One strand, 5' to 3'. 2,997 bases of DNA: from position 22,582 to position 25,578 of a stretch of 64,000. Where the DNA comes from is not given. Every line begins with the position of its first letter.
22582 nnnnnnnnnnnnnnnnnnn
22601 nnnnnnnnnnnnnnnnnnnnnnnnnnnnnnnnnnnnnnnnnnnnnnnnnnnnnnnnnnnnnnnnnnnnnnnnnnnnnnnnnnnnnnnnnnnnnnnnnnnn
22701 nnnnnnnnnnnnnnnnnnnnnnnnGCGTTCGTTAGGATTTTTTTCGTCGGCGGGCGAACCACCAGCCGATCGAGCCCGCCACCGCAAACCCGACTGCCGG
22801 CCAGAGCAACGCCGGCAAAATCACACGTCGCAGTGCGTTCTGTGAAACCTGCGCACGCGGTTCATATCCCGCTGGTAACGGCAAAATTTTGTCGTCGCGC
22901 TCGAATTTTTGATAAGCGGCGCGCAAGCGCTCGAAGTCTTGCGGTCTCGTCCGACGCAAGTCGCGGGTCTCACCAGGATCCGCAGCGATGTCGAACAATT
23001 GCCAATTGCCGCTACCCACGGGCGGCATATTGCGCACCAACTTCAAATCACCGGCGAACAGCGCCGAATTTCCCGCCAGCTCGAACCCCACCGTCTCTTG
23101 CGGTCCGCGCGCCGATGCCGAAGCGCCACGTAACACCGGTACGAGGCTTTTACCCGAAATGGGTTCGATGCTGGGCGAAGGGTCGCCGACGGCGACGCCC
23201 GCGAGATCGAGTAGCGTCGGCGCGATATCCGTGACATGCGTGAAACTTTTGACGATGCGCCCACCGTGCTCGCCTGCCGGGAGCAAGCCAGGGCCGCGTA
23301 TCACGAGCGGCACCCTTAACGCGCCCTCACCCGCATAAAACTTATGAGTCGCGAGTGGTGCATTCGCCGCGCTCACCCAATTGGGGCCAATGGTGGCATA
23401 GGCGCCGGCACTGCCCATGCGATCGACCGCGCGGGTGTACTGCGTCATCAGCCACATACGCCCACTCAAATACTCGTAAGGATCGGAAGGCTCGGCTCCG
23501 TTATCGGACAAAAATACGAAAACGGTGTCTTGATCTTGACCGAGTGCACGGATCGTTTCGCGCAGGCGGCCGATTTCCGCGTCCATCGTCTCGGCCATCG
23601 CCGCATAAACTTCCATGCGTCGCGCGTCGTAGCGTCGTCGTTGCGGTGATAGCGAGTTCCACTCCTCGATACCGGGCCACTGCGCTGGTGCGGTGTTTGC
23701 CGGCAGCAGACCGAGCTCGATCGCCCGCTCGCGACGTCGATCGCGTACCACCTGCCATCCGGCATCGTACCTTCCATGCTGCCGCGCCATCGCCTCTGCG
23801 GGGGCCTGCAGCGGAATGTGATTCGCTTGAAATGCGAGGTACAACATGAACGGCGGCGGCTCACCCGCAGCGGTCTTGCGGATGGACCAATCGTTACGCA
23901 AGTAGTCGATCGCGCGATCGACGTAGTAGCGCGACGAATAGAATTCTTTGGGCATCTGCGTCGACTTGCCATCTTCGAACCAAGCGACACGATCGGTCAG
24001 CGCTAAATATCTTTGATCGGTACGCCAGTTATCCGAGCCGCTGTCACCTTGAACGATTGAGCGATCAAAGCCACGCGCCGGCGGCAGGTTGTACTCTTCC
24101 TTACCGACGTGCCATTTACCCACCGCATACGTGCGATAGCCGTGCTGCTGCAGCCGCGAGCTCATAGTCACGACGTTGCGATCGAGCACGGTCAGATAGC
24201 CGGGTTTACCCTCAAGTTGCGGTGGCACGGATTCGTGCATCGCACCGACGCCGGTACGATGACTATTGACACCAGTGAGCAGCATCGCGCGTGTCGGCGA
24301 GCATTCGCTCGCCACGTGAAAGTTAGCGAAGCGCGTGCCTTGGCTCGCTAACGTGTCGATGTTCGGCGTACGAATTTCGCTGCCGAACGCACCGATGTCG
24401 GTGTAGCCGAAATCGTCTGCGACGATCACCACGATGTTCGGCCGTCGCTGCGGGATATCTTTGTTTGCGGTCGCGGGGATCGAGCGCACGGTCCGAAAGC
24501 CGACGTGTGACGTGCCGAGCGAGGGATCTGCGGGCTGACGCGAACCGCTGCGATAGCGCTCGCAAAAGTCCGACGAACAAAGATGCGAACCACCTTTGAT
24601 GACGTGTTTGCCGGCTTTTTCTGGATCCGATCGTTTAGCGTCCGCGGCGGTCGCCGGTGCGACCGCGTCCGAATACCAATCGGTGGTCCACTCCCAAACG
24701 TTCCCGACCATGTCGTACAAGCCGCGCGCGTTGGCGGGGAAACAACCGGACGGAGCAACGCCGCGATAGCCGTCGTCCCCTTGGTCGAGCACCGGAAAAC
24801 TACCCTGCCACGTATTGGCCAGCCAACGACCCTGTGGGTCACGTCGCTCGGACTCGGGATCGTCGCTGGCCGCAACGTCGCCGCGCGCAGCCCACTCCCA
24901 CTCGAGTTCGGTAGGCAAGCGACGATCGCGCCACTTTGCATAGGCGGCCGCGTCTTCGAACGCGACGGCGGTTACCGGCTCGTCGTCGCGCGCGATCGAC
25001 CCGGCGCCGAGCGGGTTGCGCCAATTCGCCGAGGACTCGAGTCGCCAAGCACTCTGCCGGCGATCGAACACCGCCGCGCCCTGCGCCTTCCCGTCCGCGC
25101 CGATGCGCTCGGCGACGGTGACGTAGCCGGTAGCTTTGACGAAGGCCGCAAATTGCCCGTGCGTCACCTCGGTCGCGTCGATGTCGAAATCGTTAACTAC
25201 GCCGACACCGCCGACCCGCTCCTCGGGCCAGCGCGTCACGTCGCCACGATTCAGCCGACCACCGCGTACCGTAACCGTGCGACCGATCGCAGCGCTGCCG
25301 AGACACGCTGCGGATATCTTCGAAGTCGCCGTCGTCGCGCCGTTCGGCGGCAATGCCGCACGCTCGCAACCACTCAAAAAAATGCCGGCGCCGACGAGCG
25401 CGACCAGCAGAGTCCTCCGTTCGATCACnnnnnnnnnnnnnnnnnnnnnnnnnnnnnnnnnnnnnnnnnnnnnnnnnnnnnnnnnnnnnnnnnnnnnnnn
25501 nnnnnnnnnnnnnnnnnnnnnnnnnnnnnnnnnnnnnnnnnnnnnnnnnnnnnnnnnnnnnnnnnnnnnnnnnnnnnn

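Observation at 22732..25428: Formylglycine-generating enzyme fused to its own sulfatase substrate, exported and anchored at both ends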

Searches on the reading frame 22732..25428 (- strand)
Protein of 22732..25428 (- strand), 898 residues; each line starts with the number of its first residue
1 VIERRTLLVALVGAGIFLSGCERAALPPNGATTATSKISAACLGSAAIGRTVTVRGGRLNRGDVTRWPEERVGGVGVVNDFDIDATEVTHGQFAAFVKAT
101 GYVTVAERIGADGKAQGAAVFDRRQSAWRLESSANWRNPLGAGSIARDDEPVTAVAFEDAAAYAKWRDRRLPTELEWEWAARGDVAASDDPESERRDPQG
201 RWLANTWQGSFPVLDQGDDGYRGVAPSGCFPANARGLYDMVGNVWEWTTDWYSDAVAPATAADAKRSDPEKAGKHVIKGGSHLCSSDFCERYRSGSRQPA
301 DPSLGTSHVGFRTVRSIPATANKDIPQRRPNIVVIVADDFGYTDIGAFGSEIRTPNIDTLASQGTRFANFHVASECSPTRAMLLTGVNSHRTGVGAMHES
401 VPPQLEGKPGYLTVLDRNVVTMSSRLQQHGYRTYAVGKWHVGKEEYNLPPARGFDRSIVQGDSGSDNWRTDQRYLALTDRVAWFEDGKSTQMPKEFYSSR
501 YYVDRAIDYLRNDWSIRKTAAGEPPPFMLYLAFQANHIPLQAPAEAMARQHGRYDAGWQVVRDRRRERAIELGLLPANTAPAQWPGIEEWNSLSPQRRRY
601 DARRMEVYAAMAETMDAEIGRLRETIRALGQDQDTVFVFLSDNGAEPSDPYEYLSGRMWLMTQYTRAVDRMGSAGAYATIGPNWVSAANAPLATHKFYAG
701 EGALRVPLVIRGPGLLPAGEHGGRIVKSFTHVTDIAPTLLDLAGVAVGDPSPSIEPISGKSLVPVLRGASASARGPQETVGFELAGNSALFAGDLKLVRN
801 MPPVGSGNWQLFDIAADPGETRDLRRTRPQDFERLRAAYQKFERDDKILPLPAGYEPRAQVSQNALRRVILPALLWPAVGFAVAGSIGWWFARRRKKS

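Call 3: search_protein_families(library=pfam, proteins=[window:22732-25428:-], max_evalue=0.01)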
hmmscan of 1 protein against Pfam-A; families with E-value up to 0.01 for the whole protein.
window:22732-25428:- (898 aa): 4 families
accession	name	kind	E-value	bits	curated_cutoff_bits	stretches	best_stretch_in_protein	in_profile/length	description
PF03781.23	FGE-sulfatase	-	1.1e-63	215.7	23.3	1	50-315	4-255/255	Sulfatase-modifying factor enzyme 1-like domain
PF00884.28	Sulfatase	-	3.4e-57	194.5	25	1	330-745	1-301/301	Sulfatase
PF16347.10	SGSH_C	-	3.8e-06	27.6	29.3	1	701-824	13-131/154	N-sulphoglucosamine sulphohydrolase, C-terminal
PF01663.27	Phosphodiest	-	8.4e-05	22.8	23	0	609-683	185-256/342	Type I phosphodiesterase / nucleotide pyrophosphatase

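Call 4: search_protein_families(library=ncbifam, proteins=[window:22732-25428:-], max_evalue=0.01)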
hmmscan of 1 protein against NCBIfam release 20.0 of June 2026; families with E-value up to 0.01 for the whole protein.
window:22732-25428:- (898 aa): 11 families
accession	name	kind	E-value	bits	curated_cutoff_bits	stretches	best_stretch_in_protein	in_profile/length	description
NF010322.0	PRK13759.1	equivalog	8.8e-35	120.1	481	2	327-646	4-308/486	arylsulfatase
TIGR03417.1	chol_sulfatase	equivalog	8.7e-24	84.2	433.45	2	329-644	2-291/500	choline-sulfatase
TIGR03440.2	egtB_TIGR03440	equivalog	1.3e-22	80.5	360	1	76-287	201-389/413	ergothioneine biosynthesis protein EgtB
TIGR03525.2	GldK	equivalog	1.5e-22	80.5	350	1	164-317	251-407/408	T9SS ring complex lipoprotein PorK/GldK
NF041186.1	SenA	equivalog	4.5e-22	79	420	1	76-314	199-381/382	selenoneine synthase SenA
NF045661.1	HdlasePehA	equivalog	3.6e-21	75.4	900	3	329-389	2-64/506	phosphoric/sulfuric ester hydrolase PehA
NF052527.1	Mn_arylsulf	exception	6.9e-20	71.4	850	3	329-442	1-104/479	manganese-dependent arylsulfatase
NF051459.1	pyoverdine_PvdO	equivalog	6.6e-14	51.6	500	1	148-316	116-279/280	dihydropyoverdine dehydrogenase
TIGR02171.1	Fb_sc_TIGR02171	subfamily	3.4e-11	41.9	544.35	1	78-315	70-281/912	TIGR02171 family lipoprotein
TIGR04344.1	ovoA_Nterm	equivalog_domain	4.9e-09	35.6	400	1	77-293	221-428/444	5-histidylcysteine sulfoxide synthase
TIGR03524.1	GldJ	equivalog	2.5e-05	23.2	458.2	1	169-255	264-368/559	gliding motility lipoprotein GldJ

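Call 5: search_solved_structures(query=window:22732-25428:-, max_evalue=0.00001, show_alignments=0)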
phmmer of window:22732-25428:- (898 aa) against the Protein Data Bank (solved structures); distinct sequences matched with E-value up to 0.00001: 105 (the best 60 are shown).
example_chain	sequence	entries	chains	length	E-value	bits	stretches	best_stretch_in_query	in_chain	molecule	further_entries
1hdh_A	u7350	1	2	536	4.5e-104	352.5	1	328-842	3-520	Arylsulfatase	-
4cys_A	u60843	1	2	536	2.3e-103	350.1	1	328-846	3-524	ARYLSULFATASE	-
5aj9_A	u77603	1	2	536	4.5e-103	349.2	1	328-846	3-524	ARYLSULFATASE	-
4cxs_A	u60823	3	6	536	7e-103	348.5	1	328-846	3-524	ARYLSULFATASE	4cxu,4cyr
4cxk_A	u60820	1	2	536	1.3e-102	347.6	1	328-846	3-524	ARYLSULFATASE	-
7all_AAA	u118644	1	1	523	3.3e-66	227.2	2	327-648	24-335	Arylsulfatase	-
5nxl_A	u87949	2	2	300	8.2e-54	186.2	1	49-313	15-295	Non-specific serine/threonine protein kinase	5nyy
6s07_A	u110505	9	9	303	2.1e-53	184.8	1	52-313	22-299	Formylglycine-generating enzyme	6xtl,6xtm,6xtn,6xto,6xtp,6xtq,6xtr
1y1e_X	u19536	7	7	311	7e-51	176.5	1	78-315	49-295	C-alpha-formyglycine-generating enzyme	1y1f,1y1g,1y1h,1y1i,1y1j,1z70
2aii_X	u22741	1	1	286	7.8e-51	176.3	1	78-314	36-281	Sulfatase modifying factor 1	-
5ssy_A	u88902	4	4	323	8.2e-51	176.2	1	78-315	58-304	Formylglycine-generating enzyme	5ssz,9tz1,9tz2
5ssx_A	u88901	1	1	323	2.4e-50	174.7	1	78-315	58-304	Formylglycine-generating enzyme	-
8aru_A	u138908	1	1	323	6.1e-50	173.4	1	78-315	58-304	Formylglycine-generating enzyme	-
2aft_X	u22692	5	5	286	2.4e-49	171.4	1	78-314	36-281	Sulfatase modifying factor 1 | Sulfatase-modifying factor 1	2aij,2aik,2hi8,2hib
2afy_X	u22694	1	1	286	2.4e-49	171.4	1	78-314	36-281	Sulfatase modifying factor 1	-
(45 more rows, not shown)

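Call 7: find_homologous_proteins(query=window:22732-25428:-, max_evalue=1e-10)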
Query window:22732-25428:- (898 aa): 2664 proteins with E <= 1e-10 among 8000 candidates; the best 120 are listed.
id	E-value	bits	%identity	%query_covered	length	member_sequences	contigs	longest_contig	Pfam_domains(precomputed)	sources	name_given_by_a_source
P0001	0.0e+0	1916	92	100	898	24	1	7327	PF03781.23,PF16347.11,PF00884.29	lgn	-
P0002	0.0e+0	1752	87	96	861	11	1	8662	PF03781.23,PF16347.11,PF00884.29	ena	-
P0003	0.0e+0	1032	78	64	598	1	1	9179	PF16347.11,PF00884.29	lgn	-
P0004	1.9e-287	974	74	63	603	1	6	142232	PF16347.11,PF00884.29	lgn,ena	-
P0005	2.8e-281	954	72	63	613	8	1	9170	PF00884.29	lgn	-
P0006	1.6e-277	941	70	65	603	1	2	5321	PF16347.11,PF00884.29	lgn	-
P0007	1.3e-275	935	72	62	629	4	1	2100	PF00884.29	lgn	-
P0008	2.4e-274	931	72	61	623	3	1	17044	PF16347.11,PF00884.29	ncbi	-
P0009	1.2e-273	929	71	62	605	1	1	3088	PF16347.11,PF00884.29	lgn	-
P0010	2.0e-273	928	70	63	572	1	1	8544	PF16347.11,PF00884.29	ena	-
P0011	4.4e-273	927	71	62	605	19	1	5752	PF16347.11,PF00884.29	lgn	-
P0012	8.6e-273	926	71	61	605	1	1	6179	PF16347.11,PF00884.29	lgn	-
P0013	9.0e-273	926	71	61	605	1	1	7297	PF16347.11,PF00884.29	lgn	-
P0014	1.1e-272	925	71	61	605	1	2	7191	PF16347.11,PF00884.29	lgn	-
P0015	1.1e-272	925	71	61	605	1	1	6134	PF16347.11,PF00884.29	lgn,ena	-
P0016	1.1e-272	925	70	64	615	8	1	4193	PF16347.11,PF00884.29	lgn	-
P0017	1.2e-272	925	71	61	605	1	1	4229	PF16347.11,PF00884.29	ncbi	-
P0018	1.2e-272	925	71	61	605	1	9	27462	PF16347.11,PF00884.29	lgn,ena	-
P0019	1.6e-272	925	71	62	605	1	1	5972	PF16347.11,PF00884.29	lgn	-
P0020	1.9e-272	925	71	61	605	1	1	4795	PF16347.11,PF00884.29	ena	-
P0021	4.4e-272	923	71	62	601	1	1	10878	PF16347.11,PF00884.29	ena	-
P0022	4.5e-272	923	71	62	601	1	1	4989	PF16347.11,PF00884.29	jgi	-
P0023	4.5e-272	923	70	62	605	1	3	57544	PF16347.11,PF00884.29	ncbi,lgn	-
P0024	4.7e-272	923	71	61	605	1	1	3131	PF16347.11,PF00884.29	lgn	-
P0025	5.9e-272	923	70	62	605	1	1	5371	PF16347.11,PF00884.29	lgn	-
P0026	5.9e-272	923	70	62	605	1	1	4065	PF16347.11,PF00884.29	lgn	-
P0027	9.1e-272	922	71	62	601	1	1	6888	PF16347.11,PF00884.29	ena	-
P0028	9.6e-272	922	71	62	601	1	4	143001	PF16347.11,PF00884.29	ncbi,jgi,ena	ncbi:MAG: Arylsulfatase [Pseudomonadota bacterium]|jgi:arylsulfatase/uncharacterized sulfatase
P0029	1.0e-271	922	71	62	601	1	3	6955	PF16347.11,PF00884.29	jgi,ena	-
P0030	1.4e-271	922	70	64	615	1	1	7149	PF16347.11,PF00884.29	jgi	jgi:arylsulfatase/uncharacterized sulfatase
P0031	1.7e-271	922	71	61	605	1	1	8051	PF16347.11,PF00884.29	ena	-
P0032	1.8e-271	921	71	62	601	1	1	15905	PF16347.11,PF00884.29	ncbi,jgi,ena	-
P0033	3.7e-271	920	71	62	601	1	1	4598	PF16347.11,PF00884.29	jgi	-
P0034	3.9e-271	920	69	62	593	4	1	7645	PF00884.29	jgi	jgi:arylsulfatase/uncharacterized sulfatase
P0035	4.5e-271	920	71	62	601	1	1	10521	PF16347.11,PF00884.29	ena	-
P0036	4.5e-271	920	70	63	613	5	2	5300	PF16347.11,PF00884.29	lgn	-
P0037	4.7e-271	920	71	62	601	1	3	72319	PF16347.11,PF00884.29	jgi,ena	-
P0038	1.0e-270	919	71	62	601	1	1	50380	PF16347.11,PF00884.29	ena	-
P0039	1.1e-270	919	69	63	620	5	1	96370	PF16347.11,PF00884.29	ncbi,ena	-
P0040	2.0e-270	918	69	62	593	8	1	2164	PF00884.29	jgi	jgi:arylsulfatase/uncharacterized sulfatase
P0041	3.9e-270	917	69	64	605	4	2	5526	PF16347.11,PF00884.29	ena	-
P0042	5.6e-270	916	70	63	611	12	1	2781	PF16347.11,PF00884.29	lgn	-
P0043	2.0e-269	915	71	62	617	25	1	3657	PF00884.29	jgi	-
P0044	2.5e-269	914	68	64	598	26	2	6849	PF16347.11,PF00884.29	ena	-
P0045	4.1e-269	914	69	64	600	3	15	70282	PF00884.29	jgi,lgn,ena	-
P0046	1.2e-268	912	69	62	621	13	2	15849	PF00884.29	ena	-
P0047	1.2e-268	912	70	63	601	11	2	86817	PF01663.28,PF00884.29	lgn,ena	-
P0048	1.7e-268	912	70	64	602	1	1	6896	PF16347.11,PF00884.29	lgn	-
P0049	2.1e-268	911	71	61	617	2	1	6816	PF16347.11,PF00884.29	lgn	-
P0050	4.3e-267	907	71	61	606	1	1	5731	PF16347.11,PF00884.29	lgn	-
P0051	1.2e-266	905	68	63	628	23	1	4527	PF16347.11,PF00884.29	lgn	-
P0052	1.7e-265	902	69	62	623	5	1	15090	PF16347.11,PF00884.29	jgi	-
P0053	9.6e-264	896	68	64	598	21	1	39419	PF16347.11,PF00884.29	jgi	-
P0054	2.9e-263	894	69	63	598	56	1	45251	PF00884.29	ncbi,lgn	ncbi:MAG: arylsulfatase [Steroidobacteraceae bacterium]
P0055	2.0e-262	891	69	63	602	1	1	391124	PF16347.11,PF00884.29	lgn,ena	-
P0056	3.8e-253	861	68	61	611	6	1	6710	PF16347.11,PF00884.29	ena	-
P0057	7.6e-253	860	69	61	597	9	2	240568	PF00884.29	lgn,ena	-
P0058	4.8e-234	798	65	60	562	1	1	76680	PF16347.11,PF00884.29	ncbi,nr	ncbi:MAG: arylsulfatase [Sinobacteraceae bacterium]|nr:arylsulfatase [Nevskiaceae bacterium]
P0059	1.3e-233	796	64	60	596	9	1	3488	PF16347.11,PF00884.29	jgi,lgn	jgi:arylsulfatase/uncharacterized sulfatase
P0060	8.0e-232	790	64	63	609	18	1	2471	PF16347.11,PF00884.29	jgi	-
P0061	7.0e-231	787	63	61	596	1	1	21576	PF16347.11,PF00884.29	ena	-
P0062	4.9e-230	784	64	60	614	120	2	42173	PF16347.11,PF00884.29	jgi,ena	jgi:arylsulfatase/uncharacterized sulfatase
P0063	2.7e-228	779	63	60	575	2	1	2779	PF16347.11,PF00884.29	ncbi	ncbi:MAG: arylsulfatase, partial [Nevskiaceae bacterium]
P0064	1.0e-226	773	61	64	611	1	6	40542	PF00884.29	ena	-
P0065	1.7e-225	769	61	64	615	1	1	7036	PF00884.29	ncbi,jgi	jgi:arylsulfatase A-like enzyme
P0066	3.1e-225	768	62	64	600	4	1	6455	PF00884.29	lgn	-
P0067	1.2e-223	763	62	61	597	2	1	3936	PF00884.29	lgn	-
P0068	2.8e-223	762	61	64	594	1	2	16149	PF16347.11,PF00884.29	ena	-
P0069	7.6e-223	760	63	61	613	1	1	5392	PF00884.29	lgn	-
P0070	1.1e-222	760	61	63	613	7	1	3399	PF00884.29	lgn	-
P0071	2.5e-222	759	62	61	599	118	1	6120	PF00884.29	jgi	jgi:arylsulfatase/uncharacterized sulfatase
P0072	1.8e-221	756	60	63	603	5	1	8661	PF16347.11,PF00884.29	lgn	-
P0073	4.3e-221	755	60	64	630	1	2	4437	PF16347.11,PF00884.29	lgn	-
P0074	5.4e-221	754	60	64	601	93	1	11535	PF16347.11,PF00884.29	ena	-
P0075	7.4e-221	754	60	64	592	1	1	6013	PF01663.28,PF16347.11,PF00884.29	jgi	-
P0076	9.0e-221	754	59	64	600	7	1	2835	PF00884.29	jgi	jgi:arylsulfatase/uncharacterized sulfatase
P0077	1.6e-220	753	61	63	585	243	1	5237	PF00884.29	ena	-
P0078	2.0e-220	752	61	63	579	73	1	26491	PF00884.29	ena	-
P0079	3.7e-220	752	60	65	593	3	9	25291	PF01663.28,PF16347.11,PF00884.29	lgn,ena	-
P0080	4.0e-220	751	63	61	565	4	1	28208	PF00884.29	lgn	-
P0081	1.2e-219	750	60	64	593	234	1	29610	PF01663.28,PF16347.11,PF00884.29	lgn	-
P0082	1.3e-219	750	60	63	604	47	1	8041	PF16347.11,PF00884.29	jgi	-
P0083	4.7e-219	748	58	65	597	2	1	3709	PF00884.29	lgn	-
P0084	6.0e-219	748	58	66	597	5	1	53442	PF01663.28,PF16347.11,PF00884.29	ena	-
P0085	3.0e-218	745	59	63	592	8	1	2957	PF00884.29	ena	-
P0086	1.3e-217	743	59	63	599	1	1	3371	PF00884.29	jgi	jgi:arylsulfatase A-like enzyme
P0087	2.6e-217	742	59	63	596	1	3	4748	PF16347.11,PF00884.29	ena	-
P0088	1.2e-216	740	59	63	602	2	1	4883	PF00884.29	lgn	-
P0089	1.5e-216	740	58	65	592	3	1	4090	PF16347.11,PF00884.29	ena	-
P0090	5.7e-216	738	57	63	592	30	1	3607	PF16347.11,PF00884.29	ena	-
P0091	6.2e-216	738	57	65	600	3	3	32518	PF00884.29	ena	-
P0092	2.3e-215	736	60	63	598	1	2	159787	PF01663.28,PF16347.11,PF00884.29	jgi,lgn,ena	-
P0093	1.5e-214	733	58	63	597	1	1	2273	PF00884.29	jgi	jgi:arylsulfatase A-like enzyme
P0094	8.6e-214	731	58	63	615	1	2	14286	PF16347.11,PF00884.29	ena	-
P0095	2.3e-213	729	57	63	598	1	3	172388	PF16347.11,PF00884.29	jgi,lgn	-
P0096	1.1e-211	724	58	63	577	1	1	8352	PF00884.29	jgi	jgi:arylsulfatase/uncharacterized sulfatase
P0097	5.2e-211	721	58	61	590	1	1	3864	PF16347.11,PF00884.29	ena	-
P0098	5.8e-211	721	59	63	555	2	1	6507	PF00884.29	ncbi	-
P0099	7.0e-211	721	57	63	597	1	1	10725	PF16347.11,PF00884.29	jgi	-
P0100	9.0e-211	721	58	61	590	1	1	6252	PF16347.11,PF00884.29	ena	-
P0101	1.0e-210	720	58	61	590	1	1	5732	PF16347.11,PF00884.29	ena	-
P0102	1.7e-210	720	58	61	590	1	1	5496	PF16347.11,PF00884.29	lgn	-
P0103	2.1e-210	719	58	61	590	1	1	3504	PF16347.11,PF00884.29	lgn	-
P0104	2.4e-210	719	56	63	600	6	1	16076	PF16347.11,PF00884.29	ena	-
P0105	2.7e-210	719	58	61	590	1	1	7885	PF16347.11,PF00884.29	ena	-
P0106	3.0e-210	719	58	61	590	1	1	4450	PF16347.11,PF00884.29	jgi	-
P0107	4.0e-210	718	58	61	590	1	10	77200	PF16347.11,PF00884.29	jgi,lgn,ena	jgi:arylsulfatase/uncharacterized sulfatase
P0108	4.2e-210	718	57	61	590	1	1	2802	PF16347.11,PF00884.29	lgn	-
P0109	4.5e-210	718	57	61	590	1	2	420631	PF16347.11,PF00884.29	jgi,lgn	-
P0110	4.5e-210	718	58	61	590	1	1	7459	PF16347.11,PF00884.29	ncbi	-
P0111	5.3e-210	718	57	61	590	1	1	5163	PF16347.11,PF00884.29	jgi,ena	-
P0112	5.7e-210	718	57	61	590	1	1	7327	PF16347.11,PF00884.29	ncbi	-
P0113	6.3e-210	718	58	61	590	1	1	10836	PF16347.11,PF00884.29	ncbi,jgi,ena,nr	ncbi:MAG TPA: arylsulfatase [Rhodoferax sp.]|nr:arylsulfatase [Rhodoferax sp.]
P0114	8.6e-210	717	58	61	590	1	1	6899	PF16347.11,PF00884.29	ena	-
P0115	9.8e-210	717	58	61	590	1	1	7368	PF16347.11,PF00884.29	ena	-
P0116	1.0e-209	717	58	61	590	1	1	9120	PF16347.11,PF00884.29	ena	-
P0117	1.0e-209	717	58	61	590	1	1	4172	PF16347.11,PF00884.29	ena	-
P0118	1.1e-209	717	58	61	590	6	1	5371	PF16347.11,PF00884.29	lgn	-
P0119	1.1e-209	717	58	61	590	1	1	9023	PF16347.11,PF00884.29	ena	-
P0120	1.5e-209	716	58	61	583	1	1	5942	PF16347.11,PF00884.29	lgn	-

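Call 8: find_encoding_contigs(protein=P0001, flank=6000, max_places=3)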
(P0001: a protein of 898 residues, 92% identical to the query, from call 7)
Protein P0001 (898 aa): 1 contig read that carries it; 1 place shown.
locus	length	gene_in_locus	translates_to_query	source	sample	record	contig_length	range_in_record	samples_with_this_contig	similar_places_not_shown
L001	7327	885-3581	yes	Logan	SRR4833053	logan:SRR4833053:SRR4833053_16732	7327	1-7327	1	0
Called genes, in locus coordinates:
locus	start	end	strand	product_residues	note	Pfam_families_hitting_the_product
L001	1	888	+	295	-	?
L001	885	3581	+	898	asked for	PF03781:FGE-sulfatase, PF00884:Sulfatase, PF16347:SGSH_C (faint)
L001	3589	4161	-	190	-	PF02630:SCO1-SenC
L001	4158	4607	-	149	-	PF04314:LpqE-like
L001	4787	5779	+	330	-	PF08240:ADH_N, PF00107:ADH_zinc_N, PF13602:ADH_zinc_N_2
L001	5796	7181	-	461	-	PF00324:AA_permease, PF13520:AA_permease_2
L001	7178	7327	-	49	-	?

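Call 9: find_encoding_contigs(protein=P0002, flank=6000, max_places=3)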
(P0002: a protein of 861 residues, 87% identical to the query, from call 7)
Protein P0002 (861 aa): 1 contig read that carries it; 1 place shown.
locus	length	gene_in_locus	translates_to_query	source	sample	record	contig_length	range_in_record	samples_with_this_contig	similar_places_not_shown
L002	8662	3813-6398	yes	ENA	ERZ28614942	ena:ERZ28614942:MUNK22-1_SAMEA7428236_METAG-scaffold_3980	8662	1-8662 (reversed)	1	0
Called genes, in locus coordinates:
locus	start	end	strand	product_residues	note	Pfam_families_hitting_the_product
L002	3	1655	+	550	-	?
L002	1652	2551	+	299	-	-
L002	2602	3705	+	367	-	PF00230:MIP, PF00027:cNMP_binding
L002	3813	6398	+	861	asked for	PF03781:FGE-sulfatase, PF00884:Sulfatase, PF16347:SGSH_C (faint)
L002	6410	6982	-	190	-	PF02630:SCO1-SenC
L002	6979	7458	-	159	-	PF04314:LpqE-like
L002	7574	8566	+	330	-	PF08240:ADH_N, PF00107:ADH_zinc_N, PF13602:ADH_zinc_N_2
